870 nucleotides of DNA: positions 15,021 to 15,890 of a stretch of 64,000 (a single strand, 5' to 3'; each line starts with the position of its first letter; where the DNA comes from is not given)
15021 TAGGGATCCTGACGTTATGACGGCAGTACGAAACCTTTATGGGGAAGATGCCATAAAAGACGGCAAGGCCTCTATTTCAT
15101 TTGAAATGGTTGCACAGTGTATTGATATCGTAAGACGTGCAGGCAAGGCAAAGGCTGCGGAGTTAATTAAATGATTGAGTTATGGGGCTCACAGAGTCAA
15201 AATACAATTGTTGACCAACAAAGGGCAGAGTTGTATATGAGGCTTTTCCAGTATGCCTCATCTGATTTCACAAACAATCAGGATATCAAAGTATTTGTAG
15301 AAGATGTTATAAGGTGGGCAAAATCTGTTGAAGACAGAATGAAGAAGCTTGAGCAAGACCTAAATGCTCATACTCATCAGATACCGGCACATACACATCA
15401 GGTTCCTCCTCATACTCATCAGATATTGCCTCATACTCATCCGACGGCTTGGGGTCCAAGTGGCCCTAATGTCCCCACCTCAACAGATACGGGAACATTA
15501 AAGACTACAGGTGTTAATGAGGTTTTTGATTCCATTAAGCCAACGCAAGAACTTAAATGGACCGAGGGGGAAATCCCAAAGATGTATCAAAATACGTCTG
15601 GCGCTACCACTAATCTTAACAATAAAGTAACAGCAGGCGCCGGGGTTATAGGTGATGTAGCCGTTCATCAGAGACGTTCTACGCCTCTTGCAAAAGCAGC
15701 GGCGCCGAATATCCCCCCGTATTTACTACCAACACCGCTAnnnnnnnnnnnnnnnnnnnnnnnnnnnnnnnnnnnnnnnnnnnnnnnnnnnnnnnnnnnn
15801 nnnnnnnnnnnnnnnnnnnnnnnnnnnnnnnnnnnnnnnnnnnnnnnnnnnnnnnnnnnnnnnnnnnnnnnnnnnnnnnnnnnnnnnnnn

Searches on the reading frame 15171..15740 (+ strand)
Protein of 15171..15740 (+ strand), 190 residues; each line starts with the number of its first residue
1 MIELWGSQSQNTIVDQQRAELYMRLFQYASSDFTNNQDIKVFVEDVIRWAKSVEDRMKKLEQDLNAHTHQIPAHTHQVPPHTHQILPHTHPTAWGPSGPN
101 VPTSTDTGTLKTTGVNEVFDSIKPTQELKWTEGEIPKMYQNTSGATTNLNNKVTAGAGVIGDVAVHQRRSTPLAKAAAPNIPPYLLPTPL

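Call 8: search_protein_families(library=phrogs, proteins=[window:15171-15740:+], max_evalue=0.001)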
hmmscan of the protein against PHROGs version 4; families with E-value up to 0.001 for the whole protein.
window:15171-15740:+ (190 aa): 1 family
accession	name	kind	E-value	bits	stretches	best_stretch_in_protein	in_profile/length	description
phrog_4311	-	head and packaging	6.6e-05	22.6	1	63-95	534-572/651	minor head protein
